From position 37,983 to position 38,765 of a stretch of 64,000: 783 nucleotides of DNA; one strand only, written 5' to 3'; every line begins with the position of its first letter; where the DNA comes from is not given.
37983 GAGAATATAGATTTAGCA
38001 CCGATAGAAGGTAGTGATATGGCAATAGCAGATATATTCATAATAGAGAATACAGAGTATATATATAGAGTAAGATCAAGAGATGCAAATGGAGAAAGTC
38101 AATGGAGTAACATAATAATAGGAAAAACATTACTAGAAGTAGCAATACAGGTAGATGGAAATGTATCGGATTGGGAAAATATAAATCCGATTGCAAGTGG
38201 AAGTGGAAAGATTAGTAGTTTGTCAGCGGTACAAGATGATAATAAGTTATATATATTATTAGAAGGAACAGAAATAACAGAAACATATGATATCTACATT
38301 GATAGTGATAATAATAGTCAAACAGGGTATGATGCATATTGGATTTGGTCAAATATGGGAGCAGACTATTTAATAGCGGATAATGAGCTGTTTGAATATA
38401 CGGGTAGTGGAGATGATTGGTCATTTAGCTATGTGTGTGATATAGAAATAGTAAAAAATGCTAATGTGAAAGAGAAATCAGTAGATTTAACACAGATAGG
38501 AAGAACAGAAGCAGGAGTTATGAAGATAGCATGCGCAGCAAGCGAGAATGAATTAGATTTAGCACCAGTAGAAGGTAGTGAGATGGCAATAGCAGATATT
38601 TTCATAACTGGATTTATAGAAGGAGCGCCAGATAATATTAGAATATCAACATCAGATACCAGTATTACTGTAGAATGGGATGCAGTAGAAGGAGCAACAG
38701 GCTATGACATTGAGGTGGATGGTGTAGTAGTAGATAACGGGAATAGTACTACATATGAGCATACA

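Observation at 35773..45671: Giant (~3300 aa) secreted protein: two RCC1 propellers, about nine copies of an unassigned beta-sandwich module, many FN3 domains and a cohesin-like end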

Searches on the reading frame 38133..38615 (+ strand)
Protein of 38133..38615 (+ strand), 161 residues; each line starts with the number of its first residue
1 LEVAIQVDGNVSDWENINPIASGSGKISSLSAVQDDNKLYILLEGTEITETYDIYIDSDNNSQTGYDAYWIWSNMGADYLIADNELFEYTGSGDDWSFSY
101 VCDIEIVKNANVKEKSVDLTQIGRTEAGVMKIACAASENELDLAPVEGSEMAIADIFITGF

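Call 24: predict_structure(alignment_id=A1)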
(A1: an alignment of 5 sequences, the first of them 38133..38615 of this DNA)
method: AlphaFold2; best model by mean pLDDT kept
length: 161 residues; sequences in the alignment: 5
mean_pLDDT: 68.9   pTM: 0.72
mean pLDDT of the five models: 68.9, 38.2, 38.2, 37.7, 33.8
residues with pLDDT >= 90: 0; 70-90: 84; 50-70: 57; < 50: 20
segments of 3 or more residues with pLDDT < 50: 1-6, 63-75
pLDDT, mean of each block of 10 residues (from residue 1): 44 62 65 82 73 76 47 60 84 71 82 83 80 68 56 71 61
secondary structure, 60 per line:
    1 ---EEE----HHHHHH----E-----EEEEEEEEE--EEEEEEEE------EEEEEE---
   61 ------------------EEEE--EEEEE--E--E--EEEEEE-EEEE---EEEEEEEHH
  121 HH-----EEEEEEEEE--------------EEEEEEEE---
elements in order: E4-6 H11-16 E27-35 E38-45 E52-57 E79-82 E85-89 E98-103 E105-108 E112-118 H119-122 E128-136 E151-158

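Call 26: search_protein_representatives(alignment_id=A1)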
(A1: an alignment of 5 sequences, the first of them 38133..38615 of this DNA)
Query: 5 sequences, 152 profile positions. Proteins with E-value up to 0.001 (for the whole library): 1107; up to 1e-10: 548; up to 1e-30: 90. The best 150 are listed.
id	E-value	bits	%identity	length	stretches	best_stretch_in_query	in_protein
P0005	9.7e-199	668.7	-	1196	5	3-152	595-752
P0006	5.3e-139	474.8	-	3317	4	2-152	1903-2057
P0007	4.9e-115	397.0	-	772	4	3-144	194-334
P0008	8.1e-108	373.5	-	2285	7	3-114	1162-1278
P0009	8.2e-102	354.0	-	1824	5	8-145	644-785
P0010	1.3e-99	346.9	-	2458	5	10-145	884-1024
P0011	6.4e-98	341.4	-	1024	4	2-144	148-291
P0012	2.5e-90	316.8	-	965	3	3-148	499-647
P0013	7.4e-87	305.5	-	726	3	3-150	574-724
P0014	7.2e-82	289.3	-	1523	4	2-145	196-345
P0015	4.9e-80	283.3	-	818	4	3-138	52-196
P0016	4.0e-78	277.1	-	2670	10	1-140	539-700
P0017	7.0e-77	273.1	-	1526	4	3-147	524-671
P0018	4.8e-76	270.4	-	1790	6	30-97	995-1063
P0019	1.4e-74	265.7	-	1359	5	2-88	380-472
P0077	3.8e-36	140.8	-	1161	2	1-126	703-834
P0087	2.2e-32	128.6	-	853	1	2-145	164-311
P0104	2.8e-29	118.5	-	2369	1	3-150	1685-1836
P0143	2.7e-25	105.6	-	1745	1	3-147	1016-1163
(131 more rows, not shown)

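Call 27: search_protein_families(library=pfam, proteins=[P0006, P0005, P0007, P0008, P0009], max_evalue=0.001)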
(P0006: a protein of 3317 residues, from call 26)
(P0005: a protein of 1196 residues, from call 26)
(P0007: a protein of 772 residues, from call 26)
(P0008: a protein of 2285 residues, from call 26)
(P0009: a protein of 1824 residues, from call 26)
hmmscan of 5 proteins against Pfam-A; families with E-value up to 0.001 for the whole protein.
P0006 (3317 aa): 8 families
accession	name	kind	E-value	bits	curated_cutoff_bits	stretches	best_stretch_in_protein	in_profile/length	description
PF00041.27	fn3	-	2.1e-153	499.4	25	16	1312-1387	2-81/84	Fibronectin type III domain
PF25059.1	FN3_DSCAM-DSCAML_C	-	1.9e-19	70.2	39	0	523-579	33-89/89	DSCAM/DSCAML C-terminal Fn3-like domain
PF16656.11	Pur_ac_phosph_N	-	7.5e-17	62.1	30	0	736-808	33-91/93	Purple acid Phosphatase, N-terminal domain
PF16383.10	DUF4992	-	3.3e-13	50.2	29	0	556-612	28-88/183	Domain of unknown function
PF08779.16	bCoV_NS7A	-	1.6e-06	28.8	27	0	2734-2776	27-68/107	Betacoronavirus NS7A protein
PF21910.2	GH85_C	-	1.9e-06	28.6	27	0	665-688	15-38/95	GH85 endohexosaminidases, C-terminal domain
PF25788.1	Ig_Rha78A_N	-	2.5e-05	24.9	27.4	0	2516-2546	68-101/105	Rha78A-like, N-terminal immunoglobulin domain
PF24489.1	Ig_J_second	-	4.8e-05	23.8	27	0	1428-1467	45-86/105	Tip attachment protein J second Ig-like domain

P0005 (1196 aa): 5 families
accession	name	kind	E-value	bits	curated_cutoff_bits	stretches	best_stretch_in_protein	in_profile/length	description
PF00041.27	fn3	-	3e-08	34.2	25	1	134-208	3-83/84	Fibronectin type III domain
PF08884.16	Flagellin_D3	-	1.4e-06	29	24.2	0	271-322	19-71/91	Flagellin D3 domain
PF24253.1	DUF7454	-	1.1e-05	25.7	27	0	380-400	6-26/59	Domain of unknown function (DUF7454)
PF07386.16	DUF1499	-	1.4e-05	25.9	22.6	0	452-484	53-85/114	Protein of unknown function (DUF1499)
PF09126.16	NaeI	-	1.8e-05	24.6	25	0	506-539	26-58/288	Restriction endonuclease NaeI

P0007 (772 aa): 1 family
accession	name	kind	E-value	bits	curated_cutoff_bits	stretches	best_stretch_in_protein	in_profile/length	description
PF18141.7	UPF1_1B_dom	-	0.00066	20.1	28.5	0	128-169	50-91/93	RNA helicase UPF1, 1B domain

P0008 (2285 aa): 10 families
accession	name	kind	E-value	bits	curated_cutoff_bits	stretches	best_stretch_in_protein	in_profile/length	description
PF00041.27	fn3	-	7.1e-55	183.6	25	6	1328-1413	2-83/84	Fibronectin type III domain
PF16116.10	DUF4832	-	3.8e-54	184.2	29.2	1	423-614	14-216/216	Domain of unknown function (DUF4832)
PF16173.10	DUF4874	-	2.3e-42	144.8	30.1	1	37-215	1-158/159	Domain of unknown function (DUF4874)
PF25059.1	FN3_DSCAM-DSCAML_C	-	2e-29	102.2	39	3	1345-1419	12-84/89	DSCAM/DSCAML C-terminal Fn3-like domain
PF24489.1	Ig_J_second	-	1.3e-20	73.8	27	2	1634-1679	49-96/105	Tip attachment protein J second Ig-like domain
PF16656.11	Pur_ac_phosph_N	-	3e-19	69.8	30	3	1334-1406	8-84/93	Purple acid Phosphatase, N-terminal domain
PF21605.3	CRLF2-like_D2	-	9.3e-18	64.6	27.3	0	1588-1674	1-83/94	Cytokine receptor-like factor 2-like, D2 domain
PF18962.6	Por_Secre_tail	-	7.8e-11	42.6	27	1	2211-2283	1-75/75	Secretion system C-terminal sorting domain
PF16655.11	PhoD_N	-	1.8e-09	38.4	30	0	1643-1663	61-81/90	PhoD-like phosphatase, N-terminal domain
PF25788.1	Ig_Rha78A_N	-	3.8e-09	37.2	27.4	0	1871-1937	28-102/105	Rha78A-like, N-terminal immunoglobulin domain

P0009 (1824 aa): 1 family
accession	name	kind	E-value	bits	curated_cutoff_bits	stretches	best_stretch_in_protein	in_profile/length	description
PF00395.25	SLH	-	2.2e-32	111.2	20.8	3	40-80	3-44/44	S-layer homology domain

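Call 28: fold_search(model_id=the predicted structure, library=pdb)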
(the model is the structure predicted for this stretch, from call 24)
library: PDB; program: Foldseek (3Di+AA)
matches with E <= 10: 1281; with E <= 0.001: 3
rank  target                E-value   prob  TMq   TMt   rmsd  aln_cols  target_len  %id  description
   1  7nwn                  1.4e-04  1.00  0.45  0.38   9.7       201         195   13  A carbohydrate binding module family 9 (CBM9) from Caldicellulsiruptor kristjanssonii (released 2021-07-07)
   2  1i82_A                2.2e-04  1.00  0.46  0.40   9.2       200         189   13  FAMILY 9 CARBOHYDRATE-BINDING MODULE FROM THERMOTOGA MARITIMA XYLANASE 10A WITH CELLOBIOSE (released 2001-06-13)
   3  7nwo                  9.6e-04  1.00  0.45  0.39   9.7       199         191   13  A carbohydrate binding module family 9 (CBM9) from Caldicellulosiruptor kristjanssonii in complex with glucose (released 2021-07-07)
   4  8gy5_P                6.0e-03  0.95  0.34  0.42   8.2       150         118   10  High-resolution structure of the cemiplimab Fab in complex with PD-1 (released 2023-10-04)
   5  8as0_R                6.4e-03  0.95  0.34  0.43   7.4       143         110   11  PD-1 extracellular domain in complex with Fab fragment from D12 antibody (released 2022-11-23)
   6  6j15_C                7.5e-03  0.91  0.31  0.40   7.5       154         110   12  Complex structure of GY-5 Fab and PD-1 (released 2019-11-06)
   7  5wt9_G                8.3e-03  0.80  0.25  0.33   8.8       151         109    8  Complex structure of PD-1 and nivolumab-Fab (released 2017-02-15)
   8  6jjp_F                8.8e-03  0.95  0.34  0.42   7.6       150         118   10  Crystal structure of Fab of a PD-1 monoclonal antibody MW11-h317 in complex with PD-1 (released 2019-10-30)
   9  1ug9                  9.8e-03  0.99  0.42  0.09   7.8       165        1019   11  Crystal Structure of Glucodextranase from Arthrobacter globiformis I42 (released 2003-12-09)
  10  7joo_C                9.8e-03  0.97  0.31  0.42   9.4       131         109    8  Crystal structure of ICOS in complex with antibody STIM003 and anti-kappa VHH domain (released 2020-10-14)
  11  8as0_A                9.8e-03  0.91  0.33  0.42   7.5       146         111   11  PD-1 extracellular domain in complex with Fab fragment from D12 antibody (released 2022-11-23)
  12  6jjp_C                9.8e-03  0.82  0.28  0.35   8.2       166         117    8  Crystal structure of Fab of a PD-1 monoclonal antibody MW11-h317 in complex with PD-1 (released 2019-10-30)
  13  8gy5_Q                1.1e-02  0.92  0.34  0.43   7.9       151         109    9  High-resolution structure of the cemiplimab Fab in complex with PD-1 (released 2023-10-04)
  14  3isy                  1.1e-02  0.84  0.31  0.40  10.4       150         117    9  Crystal structure of an intracellular proteinase inhibitor (ipi, bsu11130) from bacillus subtilis at 2.61 A resolution (released 2009-09-15)
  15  4zel_B                1.2e-02  0.99  0.48  0.18   5.0       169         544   10  Human dopamine beta-hydroxylase (released 2016-04-20)
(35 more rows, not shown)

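Call 43: search_solved_structures(query=A3, max_evalue=10, show_alignments=3)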
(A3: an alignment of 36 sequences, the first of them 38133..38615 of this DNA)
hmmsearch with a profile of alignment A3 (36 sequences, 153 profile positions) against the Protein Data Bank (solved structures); distinct sequences matched with E-value up to 10: 2.
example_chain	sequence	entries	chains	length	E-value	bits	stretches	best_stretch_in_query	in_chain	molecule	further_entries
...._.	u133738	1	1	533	0.0095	19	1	2-45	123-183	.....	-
7uwu_A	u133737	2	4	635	0.015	18.4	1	2-45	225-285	Starch Adherence System protein 6 (Sas6)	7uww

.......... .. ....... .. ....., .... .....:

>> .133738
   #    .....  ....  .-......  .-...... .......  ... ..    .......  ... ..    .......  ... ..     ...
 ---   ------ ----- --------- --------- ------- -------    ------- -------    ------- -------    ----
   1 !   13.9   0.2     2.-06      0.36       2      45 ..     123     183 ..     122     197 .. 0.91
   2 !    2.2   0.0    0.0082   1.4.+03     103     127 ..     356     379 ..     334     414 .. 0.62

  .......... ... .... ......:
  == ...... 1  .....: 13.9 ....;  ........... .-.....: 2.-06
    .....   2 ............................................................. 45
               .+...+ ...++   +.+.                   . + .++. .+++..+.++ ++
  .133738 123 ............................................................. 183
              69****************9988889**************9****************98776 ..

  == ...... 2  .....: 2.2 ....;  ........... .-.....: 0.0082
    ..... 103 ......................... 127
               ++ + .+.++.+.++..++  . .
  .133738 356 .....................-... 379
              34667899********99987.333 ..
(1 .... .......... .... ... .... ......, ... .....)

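Call 44: search_protein_families(library=pfam, alignment_id=A3, max_evalue=0.1)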
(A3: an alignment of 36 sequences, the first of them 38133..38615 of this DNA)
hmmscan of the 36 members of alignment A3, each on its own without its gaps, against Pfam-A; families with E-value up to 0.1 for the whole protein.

A. member 1, window:38133-38615:+ (161 aa): 0 families

B. families by the number of members that match (of 36 scanned): 3 families
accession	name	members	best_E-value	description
PF21253.3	Mann_GBD_bact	2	0.0042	Mannanase, galactose-binding domain-like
PF08884.16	Flagellin_D3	1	0.00094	Flagellin D3 domain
PF19408.5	PKD_6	1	0.046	PKD-like domain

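Call 45: find_homologous_proteins(query=A3, max_evalue=0.00001)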
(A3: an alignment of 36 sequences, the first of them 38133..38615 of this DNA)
Query A3 (36 sequences) (161 aa, profile of the alignment): 1 proteins with E <= 0.00001 among 1517 candidates.
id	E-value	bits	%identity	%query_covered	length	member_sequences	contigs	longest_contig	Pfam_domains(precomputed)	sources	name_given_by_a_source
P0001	1.2e-44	170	99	91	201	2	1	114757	-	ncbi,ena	-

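Call 51: search_protein_families(library=pfam, proteins=[P0104, P0143, P0087, P0077], max_evalue=0.001)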
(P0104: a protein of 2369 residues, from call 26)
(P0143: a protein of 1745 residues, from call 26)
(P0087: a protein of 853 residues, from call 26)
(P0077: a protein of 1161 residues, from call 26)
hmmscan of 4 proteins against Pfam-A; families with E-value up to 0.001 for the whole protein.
P0104 (2369 aa): 12 families
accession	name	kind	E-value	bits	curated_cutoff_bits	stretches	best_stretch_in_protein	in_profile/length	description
PF00041.27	fn3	-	1.4e-107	352.6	25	14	762-837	1-82/84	Fibronectin type III domain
PF25390.1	WD40_RLD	-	3.4e-87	293.5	150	2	48-269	94-323/363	RCC1-like domain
PF00415.24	RCC1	-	2.5e-63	210.9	21.7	6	66-108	6-50/50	Regulator of chromosome condensation (RCC1) repeat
PF13540.12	RCC1_2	-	4e-57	189.1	22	7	95-124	1-30/30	Regulator of chromosome condensation (RCC1) repeat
PF16656.11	Pur_ac_phosph_N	-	3e-25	89.1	30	0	2042-2080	55-88/93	Purple acid Phosphatase, N-terminal domain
PF25788.1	Ig_Rha78A_N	-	2.8e-22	79.4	27.4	0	1524-1593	35-102/105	Rha78A-like, N-terminal immunoglobulin domain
PF25059.1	FN3_DSCAM-DSCAML_C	-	3.3e-16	59.8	39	0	1454-1487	41-74/89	DSCAM/DSCAML C-terminal Fn3-like domain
PF24489.1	Ig_J_second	-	2.3e-12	47.3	27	0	1459-1490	59-90/105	Tip attachment protein J second Ig-like domain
PF16383.10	DUF4992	-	2.2e-07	31.2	29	0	1908-1959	34-83/183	Domain of unknown function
PF25384.1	Alsin_RLD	-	2.6e-06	27.4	100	1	61-135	241-317/405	Alsin RCC1-like domain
PF23376.1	Fn3_VIN3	-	3.9e-06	27.8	33.9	0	1443-1491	45-93/99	VIN3-like, fibronectin type-III domain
PF22091.2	DUF6941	-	2.6e-05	25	27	0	1058-1117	51-110/125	Family of unknown function (DUF6941)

P0143 (1745 aa): 5 families
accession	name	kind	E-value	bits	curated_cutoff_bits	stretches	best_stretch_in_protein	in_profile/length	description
PF00041.27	fn3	-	2.6e-35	120.9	25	2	1469-1539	3-79/84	Fibronectin type III domain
PF12810.13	ALK_LTK_GRD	-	8.4e-18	65.7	24.5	1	55-290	7-204/243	ALK/LTK, Glycine-rich domain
PF16656.11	Pur_ac_phosph_N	-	5.1e-11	43.4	30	0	1343-1455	6-87/93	Purple acid Phosphatase, N-terminal domain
PF16383.10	DUF4992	-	8.5e-06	26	29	0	1555-1584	56-85/183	Domain of unknown function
PF25059.1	FN3_DSCAM-DSCAML_C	-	0.00013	22.7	39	0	463-490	43-70/89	DSCAM/DSCAML C-terminal Fn3-like domain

P0087 (853 aa): 8 families
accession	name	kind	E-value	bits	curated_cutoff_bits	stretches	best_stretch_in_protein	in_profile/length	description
PF00041.27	fn3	-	4e-35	120.3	25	2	75-146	2-75/84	Fibronectin type III domain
PF25788.1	Ig_Rha78A_N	-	1.6e-11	44.8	27.4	0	115-152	59-96/105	Rha78A-like, N-terminal immunoglobulin domain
PF18370.7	RGI_lyase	-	2.1e-08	34.8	27.8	1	81-139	11-70/86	Rhamnogalacturonan I lyases beta-sheet domain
PF25523.1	Ig_RIMBP2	-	8.1e-06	26.2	27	0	321-395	3-91/105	RIMBP2-like, immunoglobulin-like domain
PF21910.2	GH85_C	-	1e-05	26.3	27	0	500-541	13-59/95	GH85 endohexosaminidases, C-terminal domain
PF25059.1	FN3_DSCAM-DSCAML_C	-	1.1e-05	26.2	39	0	368-398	45-75/89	DSCAM/DSCAML C-terminal Fn3-like domain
PF16383.10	DUF4992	-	0.0002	21.6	29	0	589-627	65-104/183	Domain of unknown function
PF17957.7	Big_7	-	0.00045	21.2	24.1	0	85-125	16-55/70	Bacterial Ig domain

P0077 (1161 aa): 1 family
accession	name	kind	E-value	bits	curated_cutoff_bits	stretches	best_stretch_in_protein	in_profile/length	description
PF24517.2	CBM96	-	2.1e-07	31.4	26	1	322-484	10-163/164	Carbohydrate-binding module family 96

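Call 54: find_encoding_contigs(protein=P0104, flank=10000, max_places=3)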
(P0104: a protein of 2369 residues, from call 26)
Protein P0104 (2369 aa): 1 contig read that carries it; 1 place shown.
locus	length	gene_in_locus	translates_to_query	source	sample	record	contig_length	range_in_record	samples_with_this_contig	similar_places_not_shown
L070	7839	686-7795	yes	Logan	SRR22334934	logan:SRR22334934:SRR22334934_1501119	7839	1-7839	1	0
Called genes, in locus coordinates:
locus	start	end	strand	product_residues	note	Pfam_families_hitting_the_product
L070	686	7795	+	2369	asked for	PF00415:RCC1, PF25390:WD40_RLD, PF13540:RCC1_2, PF00415:RCC1, PF00415:RCC1, PF13540:RCC1_2, PF25390:WD40_RLD, PF00415:RCC1, +10 more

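Call 56: find_encoding_contigs(protein=P0006, flank=10000, max_places=3)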
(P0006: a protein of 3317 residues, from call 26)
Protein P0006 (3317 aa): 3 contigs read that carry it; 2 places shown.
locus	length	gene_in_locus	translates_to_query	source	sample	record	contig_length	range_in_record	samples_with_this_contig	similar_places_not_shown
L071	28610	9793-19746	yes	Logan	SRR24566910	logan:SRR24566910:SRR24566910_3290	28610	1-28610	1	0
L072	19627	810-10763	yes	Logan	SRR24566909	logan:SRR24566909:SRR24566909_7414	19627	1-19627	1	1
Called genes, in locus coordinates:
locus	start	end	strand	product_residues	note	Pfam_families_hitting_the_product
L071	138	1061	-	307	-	PF03572:Peptidase_S41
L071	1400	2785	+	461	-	PF17125:Methyltr_RsmF_N, PF01189:Methyltr_RsmB-F, PF17126:RsmF_methylt_CI, PF13636:Methyltranf_PUA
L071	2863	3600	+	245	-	PF01479:S4 (weak), PF00849:PseudoU_synth_2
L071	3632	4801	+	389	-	PF13679:Methyltransf_32, PF05206:TRM13 (faint), PF13847:Methyltransf_31, PF13649:Methyltransf_25 (weak)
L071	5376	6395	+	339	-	PF02912:Phe_tRNA-synt_N, PF01409:tRNA-synt_2d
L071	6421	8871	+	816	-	PF01588:tRNA_bind, PF03483:B3_4, PF03484:B5, PF17759:tRNA_synthFbeta, PF03147:FDX-ACB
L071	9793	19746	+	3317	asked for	PF00041:fn3, PF16656:Pur_ac_phosph_N (faint), PF25059:FN3_DSCAM-DSCAML_C (faint), PF00041:fn3 (weak), PF24489:Ig_J_second (faint), PF21910:GH85_C (faint), PF00041:fn3 (weak), PF00041:fn3, +2 more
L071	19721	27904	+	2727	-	PF22148:Fervidolysin_NPro-like (weak), PF00082:Peptidase_S8, PF20148:DUF6531, PF05593:RHS_repeat, PF25023:TEN_YD-shell, PF25023:TEN_YD-shell, PF05593:RHS_repeat, PF25023:TEN_YD-shell, +1 more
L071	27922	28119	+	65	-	-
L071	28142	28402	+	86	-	-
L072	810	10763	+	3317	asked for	PF00041:fn3, PF16656:Pur_ac_phosph_N (faint), PF25059:FN3_DSCAM-DSCAML_C (faint), PF00041:fn3 (weak), PF24489:Ig_J_second (faint), PF21910:GH85_C (faint), PF00041:fn3 (weak), PF00041:fn3, +2 more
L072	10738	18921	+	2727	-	PF22148:Fervidolysin_NPro-like (weak), PF00082:Peptidase_S8, PF20148:DUF6531, PF05593:RHS_repeat, PF25023:TEN_YD-shell, PF25023:TEN_YD-shell, PF05593:RHS_repeat, PF25023:TEN_YD-shell, +1 more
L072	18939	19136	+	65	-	-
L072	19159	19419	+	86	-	-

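Call 57: find_encoding_contigs(protein=P0005, flank=10000, max_places=3)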
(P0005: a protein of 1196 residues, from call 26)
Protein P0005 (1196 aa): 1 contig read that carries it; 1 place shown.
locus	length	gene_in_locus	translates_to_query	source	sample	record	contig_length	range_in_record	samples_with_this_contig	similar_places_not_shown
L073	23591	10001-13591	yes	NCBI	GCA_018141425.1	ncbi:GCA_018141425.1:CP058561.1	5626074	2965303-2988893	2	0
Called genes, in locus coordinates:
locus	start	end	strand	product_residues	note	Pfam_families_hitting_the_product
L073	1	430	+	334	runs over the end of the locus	PF00356:LacI, PF00532:Peripla_BP_1, PF13377:Peripla_BP_3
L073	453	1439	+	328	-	PF04041:Glyco_hydro_130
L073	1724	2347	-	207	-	-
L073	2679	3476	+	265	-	PF00376:MerR, PF13411:MerR_1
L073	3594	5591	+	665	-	PF00724:Oxidored_FMN, PF00890:FAD_binding_2 (faint), PF07992:Pyr_redox_2, PF12831:FAD_oxidored, PF13450:NAD_binding_8 (weak), PF13738:Pyr_redox_3, PF00070:Pyr_redox, PF01266:DAO (weak), +5 more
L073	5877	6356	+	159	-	PF12728:HTH_17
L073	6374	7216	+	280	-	PF03096:Ndr (weak), PF12146:Hydrolase_4 (weak), PF00561:Abhydrolase_1, PF12697:Abhydrolase_6, PF12695:Abhydrolase_5 (faint)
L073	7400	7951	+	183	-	PF17117:DUF5104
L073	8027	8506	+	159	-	-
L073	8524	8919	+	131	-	PF22300:NGO_1070-like (weak)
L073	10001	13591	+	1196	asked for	PF00041:fn3, PF07386:DUF1499 (faint), PF08884:Flagellin_D3 (faint), PF24253:DUF7454 (faint)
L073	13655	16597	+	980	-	PF25778:DUF7948, PF16656:Pur_ac_phosph_N (faint), PF25059:FN3_DSCAM-DSCAML_C (faint), PF00041:fn3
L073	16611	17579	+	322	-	-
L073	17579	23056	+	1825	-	PF05593:RHS_repeat (weak), PF25023:TEN_YD-shell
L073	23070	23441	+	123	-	PF27718:UCP019853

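Call 58: find_encoding_contigs(protein=P0143, flank=10000, max_places=3)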
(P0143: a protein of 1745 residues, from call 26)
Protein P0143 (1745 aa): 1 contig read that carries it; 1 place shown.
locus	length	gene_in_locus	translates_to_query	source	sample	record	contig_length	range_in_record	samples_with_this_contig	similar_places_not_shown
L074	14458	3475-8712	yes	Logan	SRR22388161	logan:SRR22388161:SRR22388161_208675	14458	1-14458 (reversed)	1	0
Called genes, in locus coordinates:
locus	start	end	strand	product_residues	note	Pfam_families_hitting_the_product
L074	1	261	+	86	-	?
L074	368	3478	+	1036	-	PF16656:Pur_ac_phosph_N (faint), PF25059:FN3_DSCAM-DSCAML_C (faint), PF00041:fn3 (weak)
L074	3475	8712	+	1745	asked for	PF12810:ALK_LTK_GRD, PF00041:fn3 (faint), PF16656:Pur_ac_phosph_N (faint)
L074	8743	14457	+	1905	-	?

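Call 65: search_protein_families(library=pfam, proteins=[L073:16611-17579:+], max_evalue=0.01)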
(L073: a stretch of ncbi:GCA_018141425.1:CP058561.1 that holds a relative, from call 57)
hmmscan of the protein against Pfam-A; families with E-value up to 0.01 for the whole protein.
L073:16611-17579:+ (322 aa): 1 family
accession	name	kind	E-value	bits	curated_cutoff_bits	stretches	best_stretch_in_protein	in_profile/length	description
PF00531.28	Death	-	0.0035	17.9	22.6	0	64-99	2-38/86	Death domain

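Call 92: find_encoding_contigs(protein=P0087, flank=10000, max_places=3)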
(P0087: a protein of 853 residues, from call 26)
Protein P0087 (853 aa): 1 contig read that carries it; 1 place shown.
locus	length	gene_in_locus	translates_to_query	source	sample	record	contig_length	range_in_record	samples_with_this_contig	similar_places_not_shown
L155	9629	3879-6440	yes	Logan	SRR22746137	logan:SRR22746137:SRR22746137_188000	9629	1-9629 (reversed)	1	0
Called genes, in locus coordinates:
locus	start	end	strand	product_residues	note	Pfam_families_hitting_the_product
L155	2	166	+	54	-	?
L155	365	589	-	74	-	-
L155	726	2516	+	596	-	PF13205:Big_5 (weak), PF00089:Trypsin, PF13365:Trypsin_2, PF02493:MORN (weak)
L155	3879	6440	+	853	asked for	PF00041:fn3, PF18370:RGI_lyase (faint), PF21910:GH85_C (faint), PF25523:Ig_RIMBP2 (faint), PF25788:Ig_Rha78A_N (faint), PF25059:FN3_DSCAM-DSCAML_C (faint), PF00041:fn3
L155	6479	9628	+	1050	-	?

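Call 93: find_encoding_contigs(protein=P0077, flank=10000, max_places=3)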
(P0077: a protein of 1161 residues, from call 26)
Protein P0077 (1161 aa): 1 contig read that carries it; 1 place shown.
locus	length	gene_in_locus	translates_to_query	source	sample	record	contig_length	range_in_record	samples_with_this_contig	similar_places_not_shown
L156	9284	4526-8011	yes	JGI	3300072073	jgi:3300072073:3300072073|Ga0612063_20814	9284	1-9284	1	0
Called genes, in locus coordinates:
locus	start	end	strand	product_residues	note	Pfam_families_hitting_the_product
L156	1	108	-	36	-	?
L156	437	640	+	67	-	-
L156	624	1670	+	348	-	-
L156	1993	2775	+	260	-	PF26300:PEPCK_PPi_lobe_2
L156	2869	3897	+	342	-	-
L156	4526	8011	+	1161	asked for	PF24517:CBM96 (weak)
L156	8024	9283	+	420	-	?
